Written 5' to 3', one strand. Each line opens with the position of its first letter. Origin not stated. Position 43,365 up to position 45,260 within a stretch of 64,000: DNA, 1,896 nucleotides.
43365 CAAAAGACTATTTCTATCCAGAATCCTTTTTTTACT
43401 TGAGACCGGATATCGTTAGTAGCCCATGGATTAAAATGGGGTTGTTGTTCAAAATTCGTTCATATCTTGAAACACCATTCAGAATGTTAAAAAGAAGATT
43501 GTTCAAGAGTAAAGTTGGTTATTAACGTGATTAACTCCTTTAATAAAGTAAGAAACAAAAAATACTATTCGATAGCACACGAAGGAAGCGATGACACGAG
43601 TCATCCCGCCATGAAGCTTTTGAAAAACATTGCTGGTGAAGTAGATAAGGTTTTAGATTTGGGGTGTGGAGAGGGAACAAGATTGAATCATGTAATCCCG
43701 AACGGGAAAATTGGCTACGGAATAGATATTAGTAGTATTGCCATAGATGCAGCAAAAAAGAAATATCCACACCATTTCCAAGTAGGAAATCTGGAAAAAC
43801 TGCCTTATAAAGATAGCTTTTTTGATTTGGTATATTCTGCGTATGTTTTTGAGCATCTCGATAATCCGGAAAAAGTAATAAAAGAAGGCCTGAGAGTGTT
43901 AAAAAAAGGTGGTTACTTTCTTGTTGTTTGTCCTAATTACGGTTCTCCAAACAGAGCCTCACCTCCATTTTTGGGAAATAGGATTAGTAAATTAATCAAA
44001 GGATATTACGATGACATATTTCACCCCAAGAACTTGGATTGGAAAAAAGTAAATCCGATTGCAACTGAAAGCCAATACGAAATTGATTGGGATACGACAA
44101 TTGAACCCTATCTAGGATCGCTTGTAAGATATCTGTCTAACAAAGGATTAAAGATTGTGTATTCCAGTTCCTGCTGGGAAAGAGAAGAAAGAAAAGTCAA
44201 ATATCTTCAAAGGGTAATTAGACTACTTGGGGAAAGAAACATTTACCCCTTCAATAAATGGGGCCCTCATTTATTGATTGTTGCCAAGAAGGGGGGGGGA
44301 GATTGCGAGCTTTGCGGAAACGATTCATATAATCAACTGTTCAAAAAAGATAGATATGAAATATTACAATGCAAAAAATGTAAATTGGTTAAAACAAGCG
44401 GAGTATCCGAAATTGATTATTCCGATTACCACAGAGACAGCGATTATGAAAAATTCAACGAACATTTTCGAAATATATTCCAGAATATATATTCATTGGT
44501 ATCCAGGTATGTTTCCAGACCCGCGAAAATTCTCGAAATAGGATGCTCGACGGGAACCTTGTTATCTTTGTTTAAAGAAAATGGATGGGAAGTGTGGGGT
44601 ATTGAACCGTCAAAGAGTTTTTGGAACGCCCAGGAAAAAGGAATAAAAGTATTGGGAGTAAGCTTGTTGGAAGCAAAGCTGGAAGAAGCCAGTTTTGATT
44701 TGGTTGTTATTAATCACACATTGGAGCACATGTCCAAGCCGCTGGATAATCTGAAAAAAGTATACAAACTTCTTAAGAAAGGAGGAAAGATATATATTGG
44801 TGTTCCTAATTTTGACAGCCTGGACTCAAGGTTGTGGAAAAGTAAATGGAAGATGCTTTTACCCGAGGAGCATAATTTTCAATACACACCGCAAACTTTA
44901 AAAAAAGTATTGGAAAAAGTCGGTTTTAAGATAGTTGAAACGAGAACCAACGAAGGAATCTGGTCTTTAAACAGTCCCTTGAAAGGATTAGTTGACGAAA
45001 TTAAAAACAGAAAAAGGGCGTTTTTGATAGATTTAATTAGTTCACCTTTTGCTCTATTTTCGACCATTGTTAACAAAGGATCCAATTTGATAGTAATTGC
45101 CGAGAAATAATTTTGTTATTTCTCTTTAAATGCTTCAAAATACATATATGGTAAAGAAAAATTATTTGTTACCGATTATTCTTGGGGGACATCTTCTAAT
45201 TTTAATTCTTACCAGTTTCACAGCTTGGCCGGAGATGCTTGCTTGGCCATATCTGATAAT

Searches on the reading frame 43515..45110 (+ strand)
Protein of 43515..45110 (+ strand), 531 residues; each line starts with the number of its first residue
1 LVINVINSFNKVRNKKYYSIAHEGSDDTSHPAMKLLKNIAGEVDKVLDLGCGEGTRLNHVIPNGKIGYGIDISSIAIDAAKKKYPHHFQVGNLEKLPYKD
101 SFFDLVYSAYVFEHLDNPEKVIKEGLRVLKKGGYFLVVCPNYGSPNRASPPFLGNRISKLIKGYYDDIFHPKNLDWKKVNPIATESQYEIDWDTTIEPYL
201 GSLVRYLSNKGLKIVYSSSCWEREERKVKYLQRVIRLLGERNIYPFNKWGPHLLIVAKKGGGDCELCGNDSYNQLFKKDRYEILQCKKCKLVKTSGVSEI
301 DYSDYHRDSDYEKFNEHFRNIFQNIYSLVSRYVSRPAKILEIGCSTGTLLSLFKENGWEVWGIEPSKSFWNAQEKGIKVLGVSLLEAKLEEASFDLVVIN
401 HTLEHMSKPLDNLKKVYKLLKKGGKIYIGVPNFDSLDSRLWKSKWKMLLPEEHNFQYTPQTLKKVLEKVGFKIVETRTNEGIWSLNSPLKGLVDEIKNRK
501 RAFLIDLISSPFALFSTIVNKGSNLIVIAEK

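Call 4: search_protein_families(library=pfam, proteins=[window:43515-45107:+], max_evalue=0.01)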
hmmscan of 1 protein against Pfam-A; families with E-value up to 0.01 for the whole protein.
window:43515-45107:+ (531 aa): 18 families
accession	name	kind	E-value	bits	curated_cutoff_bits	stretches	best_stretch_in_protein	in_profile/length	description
PF13489.12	Methyltransf_23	-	9.3e-44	149.5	27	2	328-475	12-163/164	Methyltransferase domain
PF08241.18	Methyltransf_11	-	3.2e-40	137.1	21.2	2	47-137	1-95/95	Methyltransferase domain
PF13649.12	Methyltransf_25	-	3.6e-31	108.1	27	2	46-133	1-97/97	Methyltransferase domain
PF08242.18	Methyltransf_12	-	1.8e-29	102.8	30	2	340-426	1-98/98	Methyltransferase domain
PF13847.12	Methyltransf_31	-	1.5e-27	96.5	27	2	44-141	5-113/145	Methyltransferase domain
PF07021.18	MetW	-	8.2e-21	75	21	2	326-448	4-122/193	Methionine biosynthesis protein MetW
PF01209.24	Ubie_methyltran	-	9e-12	45.3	20.1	1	44-138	49-152/233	ubiE/COQ5 methyltransferase family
PF08003.17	Methyltransf_9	-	1.4e-08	34.6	23.8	1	338-430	118-219/315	Protein of unknown function (DUF1698)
PF05219.18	DREV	-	2.3e-06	27.3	26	0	334-474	93-236/265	DREV methyltransferase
PF03291.22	mRNA_G-N7_MeTrfase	-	4.7e-06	26.4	26.6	1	45-93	64-113/315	mRNA (guanine-N(7))-methyltransferase domain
PF20922.3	Anamorsin_N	-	1.7e-05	25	27.1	0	90-137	39-87/163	Anamorsin, N-terminal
PF05148.21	Methyltransf_8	-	5e-05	23.7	27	0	44-137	74-156/219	Hypothetical methyltransferase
PF23525.1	Methyltransf_36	-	0.0003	20.5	27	0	313-351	16-56/268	AprA MT2-like domain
PF03848.20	TehB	-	0.00044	20.2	20.4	0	44-152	32-147/193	Tellurite resistance protein TehB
PF07757.19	AdoMet_MTase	-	0.00085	20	27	0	46-95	65-111/115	Predicted AdoMet-dependent methyltransferase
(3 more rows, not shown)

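Call 6: find_homologous_proteins(query=window:43515-45107:+)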
Query window:43515-45107:+ (531 aa): 93 proteins with E <= 0.001 among 8000 candidates.
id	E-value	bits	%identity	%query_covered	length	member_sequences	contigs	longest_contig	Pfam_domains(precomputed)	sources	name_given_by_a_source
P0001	0.0e+0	1194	98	99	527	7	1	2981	PF13489.13,PF08003.18,PF05219.18,PF08241.19,PF07021.19,PF13847.13,PF13649.13,PF05148.22,PF20922.4,PF03291.23,PF01209.25,PF08242.19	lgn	-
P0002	1.1e-286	970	78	98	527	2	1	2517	PF07021.19,PF13847.13,PF13489.13,PF08003.18,PF13649.13,PF05219.18,PF01209.25,PF08241.19,PF08242.19,PF01555.25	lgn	-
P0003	1.1e-174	600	52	97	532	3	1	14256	PF07021.19,PF13847.13,PF13489.13,PF13649.13,PF05148.22,PF01209.25,PF08241.19,PF08242.19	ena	-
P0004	1.3e-171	590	51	97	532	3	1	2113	PF07021.19,PF13847.13,PF13489.13,PF05175.21,PF13649.13,PF20922.4,PF01209.25,PF08241.19,PF08242.19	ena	-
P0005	6.1e-170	584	51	97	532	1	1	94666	PF07021.19,PF13847.13,PF13489.13,PF08003.18,PF13649.13,PF01728.26,PF01209.25,PF08241.19,PF08242.19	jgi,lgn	jgi:SAM-dependent methyltransferase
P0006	1.0e-167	577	50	97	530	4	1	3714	PF07021.19,PF13847.13,PF13489.13,PF08003.18,PF05175.21,PF13649.13,PF01209.25,PF08241.19,PF08242.19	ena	-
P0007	1.5e-164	567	48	98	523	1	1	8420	PF07021.19,PF13847.13,PF13489.13,PF05175.21,PF13649.13,PF01209.25,PF08241.19,PF08242.19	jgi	jgi:SAM-dependent methyltransferase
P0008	5.7e-164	565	49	99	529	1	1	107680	PF07021.19,PF13847.13,PF13489.13,PF05175.21,PF13649.13,PF01209.25,PF08241.19,PF08242.19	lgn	-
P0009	3.3e-163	562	49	97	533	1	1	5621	PF07021.19,PF13847.13,PF13489.13,PF08003.18,PF05175.21,PF13649.13,PF20922.4,PF01209.25,PF08241.19,PF08242.19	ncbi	-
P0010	7.8e-162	558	48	97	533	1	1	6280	PF07021.19,PF13847.13,PF13489.13,PF13649.13,PF20922.4,PF01209.25,PF08241.19,PF08242.19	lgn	-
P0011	4.3e-127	443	56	66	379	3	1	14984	PF07021.19,PF13847.13,PF13489.13,PF13649.13,PF01209.25,PF08241.19,PF08242.19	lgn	-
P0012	1.9e-65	240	47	46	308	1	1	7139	PF07021.19,PF13847.13,PF13489.13,PF13649.13,PF01209.25,PF08241.19,PF08242.19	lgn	-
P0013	2.0e-58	216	43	46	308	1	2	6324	PF07021.19,PF13847.13,PF13489.13,PF13649.13,PF01209.25,PF08241.19,PF08242.19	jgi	jgi:ubiquinone/menaquinone biosynthesis C-methylase UbiE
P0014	3.0e-56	209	34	46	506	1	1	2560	PF13489.13,PF08003.18,PF02353.27,PF03141.23,PF05219.18,PF08241.19,PF05401.17,PF07021.19,PF13847.13,PF06325.20,PF03848.21,PF05175.21,PF13649.13,PF01728.26,PF01209.25,PF08242.19,PF01555.25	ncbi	-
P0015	1.1e-46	178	35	51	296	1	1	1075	PF07021.19,PF13847.13,PF13489.13,PF13649.13,PF08241.19,PF08242.19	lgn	-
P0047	2.0e-11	61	28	37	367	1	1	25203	PF13489.13,PF13649.13,PF22674.3,PF08484.18,PF08241.19,PF08242.19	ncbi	-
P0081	3.3e-4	37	28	28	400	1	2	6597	PF13847.13,PF13489.13,PF08421.17,PF08484.18,PF08241.19,PF08242.19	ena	-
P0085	4.7e-4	37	28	28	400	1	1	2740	PF13847.13,PF13489.13,PF08421.17,PF08484.18,PF08241.19,PF08242.19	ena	-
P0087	5.2e-4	37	28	28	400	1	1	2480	PF13847.13,PF13489.13,PF08421.17,PF08484.18,PF08241.19,PF08242.19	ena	-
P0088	5.2e-4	37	28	28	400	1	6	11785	PF13847.13,PF13489.13,PF08421.17,PF08484.18,PF08241.19,PF08242.19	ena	-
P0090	6.9e-4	36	25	33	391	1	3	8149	PF13847.13,PF13489.13,PF13649.13,PF22674.3,PF08484.18,PF08241.19,PF08242.19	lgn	-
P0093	9.4e-4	36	25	38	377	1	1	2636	PF13489.13,PF08484.18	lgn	-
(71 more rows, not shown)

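Call 8: find_encoding_contigs(protein=P0001, flank=5000, max_places=10)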
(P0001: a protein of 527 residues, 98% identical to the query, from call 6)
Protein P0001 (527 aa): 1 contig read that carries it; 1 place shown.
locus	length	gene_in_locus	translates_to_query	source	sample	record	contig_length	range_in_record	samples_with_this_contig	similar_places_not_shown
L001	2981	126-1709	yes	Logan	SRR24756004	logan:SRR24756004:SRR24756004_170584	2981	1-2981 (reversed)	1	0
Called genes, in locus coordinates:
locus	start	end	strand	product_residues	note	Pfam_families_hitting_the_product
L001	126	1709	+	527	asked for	PF07021:MetW, PF13489:Methyltransf_23, PF08241:Methyltransf_11, PF08242:Methyltransf_12, PF13649:Methyltransf_25, PF13847:Methyltransf_31, PF13489:Methyltransf_23, PF07021:MetW, +10 more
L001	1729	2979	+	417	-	?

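Call 9: find_encoding_contigs(protein=P0002, flank=5000, max_places=10)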
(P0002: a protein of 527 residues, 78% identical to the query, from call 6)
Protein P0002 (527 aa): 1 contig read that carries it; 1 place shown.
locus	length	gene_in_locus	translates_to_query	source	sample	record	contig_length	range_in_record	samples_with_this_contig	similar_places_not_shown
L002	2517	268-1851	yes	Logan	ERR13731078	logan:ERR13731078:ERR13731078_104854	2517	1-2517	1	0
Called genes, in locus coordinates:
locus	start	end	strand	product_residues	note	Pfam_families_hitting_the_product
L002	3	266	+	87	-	?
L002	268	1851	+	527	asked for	PF07021:MetW, PF13489:Methyltransf_23, PF08241:Methyltransf_11, PF08242:Methyltransf_12, PF13649:Methyltransf_25, PF13847:Methyltransf_31, PF13489:Methyltransf_23, PF07021:MetW, +8 more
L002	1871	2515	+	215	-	?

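Call 10: find_encoding_contigs(protein=window:43515-45110:+, flank=5000, max_places=10)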
Protein window:43515-45110:+ (531 aa): no gene with exactly this product is on record in the collection.

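Call 13: find_related_loci(query=window:43527-45107:+, collection=genome_contigs, flank=10000)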
Query window:43527-45107:+ (527 aa) in genome_contigs; peptide patterns used: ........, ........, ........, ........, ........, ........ (x = any residue, [..] = any of these).
34 stretches matched a pattern; 2 encode a relative of the query (tblastn E <= 1e-3); 2 distinct loci.
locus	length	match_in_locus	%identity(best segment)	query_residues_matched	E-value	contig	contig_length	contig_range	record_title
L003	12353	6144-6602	26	42-190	2e-8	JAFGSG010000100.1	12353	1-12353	MAG: Spirochaetes bacterium isolate Zod_Metabat.878 k87_7897678, whole genome shotgun sequence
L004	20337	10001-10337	38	34-140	1e-9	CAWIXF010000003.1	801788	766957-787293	MAG: uncultured Alphaproteobacteria bacterium isolate MFD05684.bin.1.38 genome assembly, contig: contig_11079, whole gen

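Call 19: list_cluster_members(proteins=[P0001, P0002, window:43527-45107:+, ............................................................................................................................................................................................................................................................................, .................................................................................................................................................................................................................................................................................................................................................])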
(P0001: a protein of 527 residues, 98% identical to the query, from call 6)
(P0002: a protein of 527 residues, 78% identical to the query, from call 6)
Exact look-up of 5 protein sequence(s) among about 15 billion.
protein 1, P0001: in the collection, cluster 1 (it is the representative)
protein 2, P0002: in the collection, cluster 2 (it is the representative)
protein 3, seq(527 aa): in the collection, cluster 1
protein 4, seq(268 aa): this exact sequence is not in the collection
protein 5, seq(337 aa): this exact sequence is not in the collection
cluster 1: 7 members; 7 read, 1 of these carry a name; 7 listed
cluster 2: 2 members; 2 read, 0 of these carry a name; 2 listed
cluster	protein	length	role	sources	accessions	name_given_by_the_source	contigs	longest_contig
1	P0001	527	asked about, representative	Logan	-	-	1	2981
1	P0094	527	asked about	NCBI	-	-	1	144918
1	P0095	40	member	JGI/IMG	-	hypothetical protein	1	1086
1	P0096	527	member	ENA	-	-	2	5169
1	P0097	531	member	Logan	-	-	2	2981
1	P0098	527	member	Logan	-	-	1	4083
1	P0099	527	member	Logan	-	-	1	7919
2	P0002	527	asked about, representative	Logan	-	-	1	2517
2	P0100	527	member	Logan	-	-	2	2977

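Call 21: find_encoding_contigs(protein=P0094, flank=2000, max_places=5)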
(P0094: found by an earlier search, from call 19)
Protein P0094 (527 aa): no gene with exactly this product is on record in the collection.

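Call 22: find_encoding_contigs(protein=P0099, flank=5000, max_places=5)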
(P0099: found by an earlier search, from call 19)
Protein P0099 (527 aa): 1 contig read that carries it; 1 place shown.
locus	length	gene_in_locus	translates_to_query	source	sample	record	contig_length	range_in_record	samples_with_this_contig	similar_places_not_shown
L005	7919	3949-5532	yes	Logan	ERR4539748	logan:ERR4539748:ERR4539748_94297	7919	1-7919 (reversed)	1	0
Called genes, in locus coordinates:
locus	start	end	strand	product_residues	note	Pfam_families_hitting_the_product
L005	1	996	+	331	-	?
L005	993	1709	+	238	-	PF13847:Methyltransf_31 (weak), PF08241:Methyltransf_11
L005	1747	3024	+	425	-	PF01943:Polysacc_synt, PF13440:Polysacc_synt_3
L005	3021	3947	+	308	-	PF00535:Glycos_transf_2 (faint)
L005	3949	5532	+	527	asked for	PF07021:MetW, PF13489:Methyltransf_23, PF08241:Methyltransf_11, PF08242:Methyltransf_12, PF13649:Methyltransf_25, PF13847:Methyltransf_31, PF13489:Methyltransf_23, PF07021:MetW, +9 more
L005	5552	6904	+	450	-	PF13231:PMT_2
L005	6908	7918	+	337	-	?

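Call 23: find_encoding_contigs(protein=P0096, flank=5000, max_places=5)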
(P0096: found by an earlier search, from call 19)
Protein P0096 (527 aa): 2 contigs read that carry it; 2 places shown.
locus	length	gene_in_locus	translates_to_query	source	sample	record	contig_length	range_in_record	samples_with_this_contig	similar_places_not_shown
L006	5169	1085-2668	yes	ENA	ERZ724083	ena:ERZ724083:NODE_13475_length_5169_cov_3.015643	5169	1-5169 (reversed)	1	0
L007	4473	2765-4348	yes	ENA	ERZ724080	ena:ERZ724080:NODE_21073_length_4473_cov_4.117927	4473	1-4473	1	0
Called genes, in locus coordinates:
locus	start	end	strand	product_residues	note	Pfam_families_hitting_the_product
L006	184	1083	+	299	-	PF00535:Glycos_transf_2 (faint)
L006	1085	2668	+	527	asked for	PF07021:MetW, PF13489:Methyltransf_23, PF08241:Methyltransf_11, PF08242:Methyltransf_12, PF13649:Methyltransf_25, PF13847:Methyltransf_31, PF13489:Methyltransf_23, PF07021:MetW, +10 more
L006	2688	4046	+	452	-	PF13231:PMT_2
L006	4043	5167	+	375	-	?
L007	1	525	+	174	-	?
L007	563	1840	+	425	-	PF01943:Polysacc_synt, PF13440:Polysacc_synt_3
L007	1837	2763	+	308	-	PF00535:Glycos_transf_2 (faint)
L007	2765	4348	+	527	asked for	PF07021:MetW, PF13489:Methyltransf_23, PF08241:Methyltransf_11, PF08242:Methyltransf_12, PF13649:Methyltransf_25, PF13847:Methyltransf_31, PF13489:Methyltransf_23, PF07021:MetW, +10 more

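Call 24: find_encoding_contigs(protein=P0098, flank=5000, max_places=5)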
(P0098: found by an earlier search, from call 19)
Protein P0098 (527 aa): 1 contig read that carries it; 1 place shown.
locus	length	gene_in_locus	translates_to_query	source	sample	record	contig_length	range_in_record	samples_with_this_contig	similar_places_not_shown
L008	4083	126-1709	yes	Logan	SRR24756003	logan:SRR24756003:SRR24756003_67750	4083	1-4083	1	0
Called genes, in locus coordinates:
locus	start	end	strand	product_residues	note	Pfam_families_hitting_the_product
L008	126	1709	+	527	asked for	PF07021:MetW, PF13489:Methyltransf_23, PF08241:Methyltransf_11, PF08242:Methyltransf_12, PF13649:Methyltransf_25, PF13847:Methyltransf_31, PF13489:Methyltransf_23, PF07021:MetW, +9 more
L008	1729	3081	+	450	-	PF13231:PMT_2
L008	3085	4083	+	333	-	?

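Call 28: find_encoding_contigs(protein=P0004, flank=3000, max_places=3)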
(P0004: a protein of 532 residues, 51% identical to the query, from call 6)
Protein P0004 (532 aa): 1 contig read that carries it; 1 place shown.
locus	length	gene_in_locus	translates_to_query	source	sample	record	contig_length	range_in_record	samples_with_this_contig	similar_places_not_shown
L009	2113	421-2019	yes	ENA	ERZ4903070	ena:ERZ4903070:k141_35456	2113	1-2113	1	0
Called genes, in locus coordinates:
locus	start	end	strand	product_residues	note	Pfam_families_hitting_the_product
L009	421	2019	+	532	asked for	PF01209:Ubie_methyltran, PF07021:MetW, PF13489:Methyltransf_23, PF08241:Methyltransf_11, PF08242:Methyltransf_12, PF13649:Methyltransf_25, PF13847:Methyltransf_31, PF13489:Methyltransf_23, +7 more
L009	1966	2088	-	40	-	-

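Call 29: find_encoding_contigs(protein=P0011, flank=10000, max_places=3)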
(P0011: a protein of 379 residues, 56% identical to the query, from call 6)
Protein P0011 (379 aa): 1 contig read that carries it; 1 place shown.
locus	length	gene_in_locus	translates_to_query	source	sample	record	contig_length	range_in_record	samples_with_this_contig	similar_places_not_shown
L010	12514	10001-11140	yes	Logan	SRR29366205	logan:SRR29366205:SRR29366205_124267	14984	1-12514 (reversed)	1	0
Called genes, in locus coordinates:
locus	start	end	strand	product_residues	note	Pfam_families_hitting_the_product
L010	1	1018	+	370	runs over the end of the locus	PF13439:Glyco_transf_4, PF13579:Glyco_trans_4_4, PF00534:Glycos_transf_1, PF13692:Glyco_trans_1_4, PF20706:GT4-conflict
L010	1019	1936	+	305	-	-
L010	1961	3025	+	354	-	PF05050:Methyltransf_21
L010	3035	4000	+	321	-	PF00535:Glycos_transf_2, PF13641:Glyco_tranf_2_3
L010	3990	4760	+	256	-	PF13489:Methyltransf_23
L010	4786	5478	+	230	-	-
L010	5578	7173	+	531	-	PF13231:PMT_2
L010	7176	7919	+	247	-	PF08241:Methyltransf_11 (weak)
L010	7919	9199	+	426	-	PF01943:Polysacc_synt, PF13440:Polysacc_synt_3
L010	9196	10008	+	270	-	PF00535:Glycos_transf_2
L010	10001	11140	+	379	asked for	PF13489:Methyltransf_23, PF01209:Ubie_methyltran, PF07021:MetW, PF08241:Methyltransf_11, PF08242:Methyltransf_12, PF13649:Methyltransf_25, PF13847:Methyltransf_31, PF13489:Methyltransf_23 (weak)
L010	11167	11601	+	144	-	PF08241:Methyltransf_11 (weak), PF13489:Methyltransf_23, PF13847:Methyltransf_31 (weak)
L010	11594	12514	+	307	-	?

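Call 30: find_encoding_contigs(protein=P0005, flank=10000, max_places=3)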
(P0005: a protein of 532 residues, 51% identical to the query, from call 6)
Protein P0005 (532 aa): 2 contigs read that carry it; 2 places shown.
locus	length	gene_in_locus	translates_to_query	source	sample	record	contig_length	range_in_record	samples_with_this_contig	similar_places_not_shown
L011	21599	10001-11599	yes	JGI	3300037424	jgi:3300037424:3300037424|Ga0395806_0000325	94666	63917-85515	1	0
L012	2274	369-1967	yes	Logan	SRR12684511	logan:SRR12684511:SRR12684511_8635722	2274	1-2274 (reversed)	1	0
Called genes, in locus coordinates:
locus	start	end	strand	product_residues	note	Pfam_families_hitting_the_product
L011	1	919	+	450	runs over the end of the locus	-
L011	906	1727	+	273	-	PF01973:MptE-like, PF27901:WaaZ_KDO_III (faint)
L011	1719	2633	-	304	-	PF13489:Methyltransf_23 (weak), PF13649:Methyltransf_25 (faint), PF08241:Methyltransf_11 (weak)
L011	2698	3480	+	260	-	PF05050:Methyltransf_21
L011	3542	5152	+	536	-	-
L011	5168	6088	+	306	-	-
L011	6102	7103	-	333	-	PF00535:Glycos_transf_2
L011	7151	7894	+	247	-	PF08241:Methyltransf_11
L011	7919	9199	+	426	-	PF01943:Polysacc_synt, PF13440:Polysacc_synt_3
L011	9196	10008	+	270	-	PF00535:Glycos_transf_2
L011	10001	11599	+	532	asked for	PF01209:Ubie_methyltran, PF07021:MetW, PF13489:Methyltransf_23, PF08241:Methyltransf_11, PF08242:Methyltransf_12, PF13649:Methyltransf_25, PF13847:Methyltransf_31, PF13489:Methyltransf_23, +7 more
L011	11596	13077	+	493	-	-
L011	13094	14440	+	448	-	-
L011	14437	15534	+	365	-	-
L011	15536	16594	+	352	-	PF13439:Glyco_transf_4, PF00534:Glycos_transf_1, PF13692:Glyco_trans_1_4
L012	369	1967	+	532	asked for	PF01209:Ubie_methyltran, PF07021:MetW, PF13489:Methyltransf_23, PF08241:Methyltransf_11, PF08242:Methyltransf_12, PF13649:Methyltransf_25, PF13847:Methyltransf_31, PF13489:Methyltransf_23, +7 more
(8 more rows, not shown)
